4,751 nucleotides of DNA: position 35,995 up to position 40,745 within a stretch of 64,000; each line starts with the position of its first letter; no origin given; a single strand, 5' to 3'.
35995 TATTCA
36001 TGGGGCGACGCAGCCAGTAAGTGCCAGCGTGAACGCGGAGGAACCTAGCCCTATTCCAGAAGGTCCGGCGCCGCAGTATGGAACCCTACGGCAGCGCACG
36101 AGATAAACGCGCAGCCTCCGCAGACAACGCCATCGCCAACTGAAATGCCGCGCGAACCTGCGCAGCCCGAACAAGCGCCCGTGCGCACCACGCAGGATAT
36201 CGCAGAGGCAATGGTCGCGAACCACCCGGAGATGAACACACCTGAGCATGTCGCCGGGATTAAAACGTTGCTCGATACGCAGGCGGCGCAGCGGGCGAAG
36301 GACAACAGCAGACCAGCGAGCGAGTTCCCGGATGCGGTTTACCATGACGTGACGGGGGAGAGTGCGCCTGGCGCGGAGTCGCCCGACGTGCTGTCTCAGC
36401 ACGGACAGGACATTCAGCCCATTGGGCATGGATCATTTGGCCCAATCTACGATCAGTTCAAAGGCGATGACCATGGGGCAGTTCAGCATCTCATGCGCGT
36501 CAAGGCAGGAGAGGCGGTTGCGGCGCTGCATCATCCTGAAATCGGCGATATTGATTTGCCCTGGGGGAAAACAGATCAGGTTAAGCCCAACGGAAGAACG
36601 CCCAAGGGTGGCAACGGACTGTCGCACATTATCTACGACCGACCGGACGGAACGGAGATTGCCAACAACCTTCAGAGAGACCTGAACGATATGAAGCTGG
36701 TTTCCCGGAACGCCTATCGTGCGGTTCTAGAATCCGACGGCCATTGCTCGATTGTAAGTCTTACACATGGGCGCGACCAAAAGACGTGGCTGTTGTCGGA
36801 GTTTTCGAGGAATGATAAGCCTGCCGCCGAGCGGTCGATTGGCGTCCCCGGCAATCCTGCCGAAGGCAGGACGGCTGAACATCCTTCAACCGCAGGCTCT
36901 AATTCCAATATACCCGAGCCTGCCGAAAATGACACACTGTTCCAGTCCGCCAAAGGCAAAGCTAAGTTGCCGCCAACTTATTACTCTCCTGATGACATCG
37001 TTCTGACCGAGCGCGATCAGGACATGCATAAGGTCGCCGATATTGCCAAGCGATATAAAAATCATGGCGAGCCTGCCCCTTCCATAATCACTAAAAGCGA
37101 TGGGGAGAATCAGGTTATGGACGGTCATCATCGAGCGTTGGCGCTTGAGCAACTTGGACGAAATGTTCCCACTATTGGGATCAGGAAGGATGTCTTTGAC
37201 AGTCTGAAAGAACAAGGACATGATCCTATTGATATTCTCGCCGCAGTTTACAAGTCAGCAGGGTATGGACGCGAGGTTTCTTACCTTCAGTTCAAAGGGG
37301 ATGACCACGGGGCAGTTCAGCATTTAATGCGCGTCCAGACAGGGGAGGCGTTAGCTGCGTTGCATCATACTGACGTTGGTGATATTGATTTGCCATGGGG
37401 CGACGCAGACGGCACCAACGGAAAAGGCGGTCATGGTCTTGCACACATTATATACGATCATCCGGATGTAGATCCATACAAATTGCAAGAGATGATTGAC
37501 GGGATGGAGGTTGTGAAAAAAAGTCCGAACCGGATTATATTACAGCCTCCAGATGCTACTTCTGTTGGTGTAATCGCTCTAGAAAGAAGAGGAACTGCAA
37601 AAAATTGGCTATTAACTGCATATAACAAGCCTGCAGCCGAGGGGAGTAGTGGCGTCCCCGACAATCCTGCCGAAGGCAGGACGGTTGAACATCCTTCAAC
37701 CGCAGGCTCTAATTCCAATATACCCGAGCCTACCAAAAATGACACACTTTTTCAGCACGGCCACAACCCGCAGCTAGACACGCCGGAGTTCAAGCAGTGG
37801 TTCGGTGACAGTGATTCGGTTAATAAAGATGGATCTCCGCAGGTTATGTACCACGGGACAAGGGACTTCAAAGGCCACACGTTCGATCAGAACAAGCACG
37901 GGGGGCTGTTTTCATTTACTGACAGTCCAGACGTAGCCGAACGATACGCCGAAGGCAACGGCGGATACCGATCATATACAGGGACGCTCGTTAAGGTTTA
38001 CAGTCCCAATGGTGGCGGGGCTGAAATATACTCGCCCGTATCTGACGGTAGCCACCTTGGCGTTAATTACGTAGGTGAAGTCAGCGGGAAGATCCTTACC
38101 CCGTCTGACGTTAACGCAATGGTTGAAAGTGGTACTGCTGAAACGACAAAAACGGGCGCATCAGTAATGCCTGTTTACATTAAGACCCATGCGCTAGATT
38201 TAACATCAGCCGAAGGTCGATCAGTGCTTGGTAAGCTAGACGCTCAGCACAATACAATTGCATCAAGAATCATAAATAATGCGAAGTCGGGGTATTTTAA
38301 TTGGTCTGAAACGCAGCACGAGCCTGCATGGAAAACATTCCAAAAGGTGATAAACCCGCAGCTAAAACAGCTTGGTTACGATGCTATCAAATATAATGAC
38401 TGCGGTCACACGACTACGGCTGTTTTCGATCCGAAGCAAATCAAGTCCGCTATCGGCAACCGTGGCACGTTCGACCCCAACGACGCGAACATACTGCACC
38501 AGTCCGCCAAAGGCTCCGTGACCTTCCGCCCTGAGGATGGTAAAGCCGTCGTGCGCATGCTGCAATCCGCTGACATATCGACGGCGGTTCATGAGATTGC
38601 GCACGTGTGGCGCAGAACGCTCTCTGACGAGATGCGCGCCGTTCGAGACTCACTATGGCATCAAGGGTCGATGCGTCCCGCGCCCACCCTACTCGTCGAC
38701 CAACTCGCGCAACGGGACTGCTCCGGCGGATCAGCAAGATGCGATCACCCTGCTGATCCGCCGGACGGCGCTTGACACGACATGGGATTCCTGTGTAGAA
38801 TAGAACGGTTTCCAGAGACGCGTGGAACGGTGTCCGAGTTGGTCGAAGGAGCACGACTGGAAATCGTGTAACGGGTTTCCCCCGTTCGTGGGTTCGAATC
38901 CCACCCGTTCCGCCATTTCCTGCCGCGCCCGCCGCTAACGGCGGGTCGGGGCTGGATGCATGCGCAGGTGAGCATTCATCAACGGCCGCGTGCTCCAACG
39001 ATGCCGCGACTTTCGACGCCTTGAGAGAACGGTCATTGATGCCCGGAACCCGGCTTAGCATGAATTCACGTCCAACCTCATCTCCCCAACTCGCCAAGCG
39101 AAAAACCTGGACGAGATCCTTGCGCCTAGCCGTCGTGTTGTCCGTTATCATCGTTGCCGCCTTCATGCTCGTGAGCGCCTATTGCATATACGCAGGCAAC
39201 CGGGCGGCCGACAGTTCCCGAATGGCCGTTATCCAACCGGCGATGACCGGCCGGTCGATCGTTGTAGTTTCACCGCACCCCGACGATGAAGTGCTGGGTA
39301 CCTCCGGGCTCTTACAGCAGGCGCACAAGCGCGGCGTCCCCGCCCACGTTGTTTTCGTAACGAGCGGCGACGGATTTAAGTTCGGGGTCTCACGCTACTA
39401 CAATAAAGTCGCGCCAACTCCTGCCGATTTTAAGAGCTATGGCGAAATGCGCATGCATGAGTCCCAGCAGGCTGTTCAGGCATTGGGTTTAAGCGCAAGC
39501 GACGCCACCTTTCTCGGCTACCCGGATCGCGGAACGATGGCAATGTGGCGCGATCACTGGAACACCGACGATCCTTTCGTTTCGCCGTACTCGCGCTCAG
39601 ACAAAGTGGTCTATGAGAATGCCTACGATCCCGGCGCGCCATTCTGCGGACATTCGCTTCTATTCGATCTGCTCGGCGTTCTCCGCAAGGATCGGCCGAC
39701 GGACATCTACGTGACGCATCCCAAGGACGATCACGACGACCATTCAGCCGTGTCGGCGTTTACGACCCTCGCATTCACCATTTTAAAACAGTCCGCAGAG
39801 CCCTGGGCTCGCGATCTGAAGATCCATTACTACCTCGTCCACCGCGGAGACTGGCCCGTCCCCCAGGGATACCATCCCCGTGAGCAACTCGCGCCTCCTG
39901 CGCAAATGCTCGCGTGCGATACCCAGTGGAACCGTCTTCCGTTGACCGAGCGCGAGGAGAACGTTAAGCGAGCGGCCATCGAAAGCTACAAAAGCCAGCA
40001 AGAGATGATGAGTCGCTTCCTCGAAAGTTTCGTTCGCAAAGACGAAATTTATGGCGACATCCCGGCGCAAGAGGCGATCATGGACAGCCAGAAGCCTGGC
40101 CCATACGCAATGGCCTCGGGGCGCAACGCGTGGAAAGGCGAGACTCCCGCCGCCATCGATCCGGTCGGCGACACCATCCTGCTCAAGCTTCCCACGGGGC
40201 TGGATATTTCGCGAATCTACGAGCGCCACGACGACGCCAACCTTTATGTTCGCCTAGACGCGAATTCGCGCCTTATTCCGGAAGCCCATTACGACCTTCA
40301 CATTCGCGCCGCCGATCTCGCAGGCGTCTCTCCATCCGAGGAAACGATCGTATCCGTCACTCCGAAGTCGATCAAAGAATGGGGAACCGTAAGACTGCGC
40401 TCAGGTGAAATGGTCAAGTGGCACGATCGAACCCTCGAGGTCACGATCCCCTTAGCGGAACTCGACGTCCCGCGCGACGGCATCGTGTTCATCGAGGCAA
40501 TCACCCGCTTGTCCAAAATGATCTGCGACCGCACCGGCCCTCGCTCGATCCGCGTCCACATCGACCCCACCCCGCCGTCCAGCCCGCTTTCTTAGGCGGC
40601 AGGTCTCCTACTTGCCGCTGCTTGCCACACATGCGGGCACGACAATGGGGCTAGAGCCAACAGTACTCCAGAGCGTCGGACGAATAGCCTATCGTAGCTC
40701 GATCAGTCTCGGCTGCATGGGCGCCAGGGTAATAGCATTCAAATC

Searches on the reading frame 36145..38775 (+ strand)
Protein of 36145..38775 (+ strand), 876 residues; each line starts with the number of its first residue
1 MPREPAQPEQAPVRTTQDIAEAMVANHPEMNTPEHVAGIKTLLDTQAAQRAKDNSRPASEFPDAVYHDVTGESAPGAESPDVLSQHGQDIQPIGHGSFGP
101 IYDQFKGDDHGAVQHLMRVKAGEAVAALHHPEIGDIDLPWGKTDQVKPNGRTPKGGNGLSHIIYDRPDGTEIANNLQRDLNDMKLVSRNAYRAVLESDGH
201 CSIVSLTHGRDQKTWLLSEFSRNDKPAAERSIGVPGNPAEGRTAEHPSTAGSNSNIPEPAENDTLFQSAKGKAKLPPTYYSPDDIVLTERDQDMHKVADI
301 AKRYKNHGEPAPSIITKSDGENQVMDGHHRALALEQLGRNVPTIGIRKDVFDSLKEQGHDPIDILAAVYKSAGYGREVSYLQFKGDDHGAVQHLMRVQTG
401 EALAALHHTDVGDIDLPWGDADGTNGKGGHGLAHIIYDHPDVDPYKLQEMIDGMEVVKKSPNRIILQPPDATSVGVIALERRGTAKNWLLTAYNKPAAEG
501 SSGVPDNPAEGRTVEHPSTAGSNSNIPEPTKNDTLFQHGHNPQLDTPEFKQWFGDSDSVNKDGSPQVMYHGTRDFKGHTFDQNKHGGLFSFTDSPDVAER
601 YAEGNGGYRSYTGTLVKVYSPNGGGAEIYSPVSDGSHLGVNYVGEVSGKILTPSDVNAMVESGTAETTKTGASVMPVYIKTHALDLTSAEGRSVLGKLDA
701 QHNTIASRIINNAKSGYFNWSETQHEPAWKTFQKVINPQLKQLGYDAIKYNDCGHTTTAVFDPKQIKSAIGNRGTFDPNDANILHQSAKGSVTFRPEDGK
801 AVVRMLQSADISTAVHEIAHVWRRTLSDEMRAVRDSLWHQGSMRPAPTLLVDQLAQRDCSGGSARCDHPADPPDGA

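Call 52: search_protein_families(library=pfam, proteins=[window:36145-38775:+], max_evalue=0.001)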
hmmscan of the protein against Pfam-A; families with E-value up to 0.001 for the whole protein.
window:36145-38775:+ (876 aa): 2 families
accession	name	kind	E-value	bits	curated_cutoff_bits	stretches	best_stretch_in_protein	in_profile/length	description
PF18760.7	ART-PolyVal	-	6.7e-18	66.2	31.2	2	668-776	47-140/140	ADP-Ribosyltransferase in polyvalent proteins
PF18809.6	PBECR1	-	1.4e-16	61.3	27.6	2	405-495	1-100/104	phage-Barnase-EndoU-ColicinE5/D-RelE like nuclease1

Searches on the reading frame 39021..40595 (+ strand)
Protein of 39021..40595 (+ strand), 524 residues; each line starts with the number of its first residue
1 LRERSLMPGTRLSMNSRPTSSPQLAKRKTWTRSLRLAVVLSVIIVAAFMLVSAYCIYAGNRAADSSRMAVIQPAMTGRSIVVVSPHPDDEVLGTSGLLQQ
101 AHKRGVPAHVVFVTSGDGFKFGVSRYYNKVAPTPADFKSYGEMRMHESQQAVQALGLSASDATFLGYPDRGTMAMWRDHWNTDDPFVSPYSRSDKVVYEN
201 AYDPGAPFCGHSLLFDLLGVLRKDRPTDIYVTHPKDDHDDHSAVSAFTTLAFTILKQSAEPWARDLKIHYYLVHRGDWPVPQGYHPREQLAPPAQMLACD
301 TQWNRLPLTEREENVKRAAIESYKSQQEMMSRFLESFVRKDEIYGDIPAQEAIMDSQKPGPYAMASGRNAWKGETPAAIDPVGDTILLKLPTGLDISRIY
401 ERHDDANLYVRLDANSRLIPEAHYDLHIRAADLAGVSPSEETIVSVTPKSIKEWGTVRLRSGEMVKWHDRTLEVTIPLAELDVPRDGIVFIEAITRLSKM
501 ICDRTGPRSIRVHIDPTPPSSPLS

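Call 52: search_protein_families(library=pfam, proteins=[window:39021-40595:+], max_evalue=0.001)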
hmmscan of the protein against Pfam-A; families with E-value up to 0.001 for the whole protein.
window:39021-40595:+ (524 aa): 1 family
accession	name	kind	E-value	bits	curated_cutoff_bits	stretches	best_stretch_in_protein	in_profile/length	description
PF02585.22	PIG-L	-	2.7e-23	83.3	28.2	1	81-251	1-128/129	GlcNAc-PI de-N-acetylase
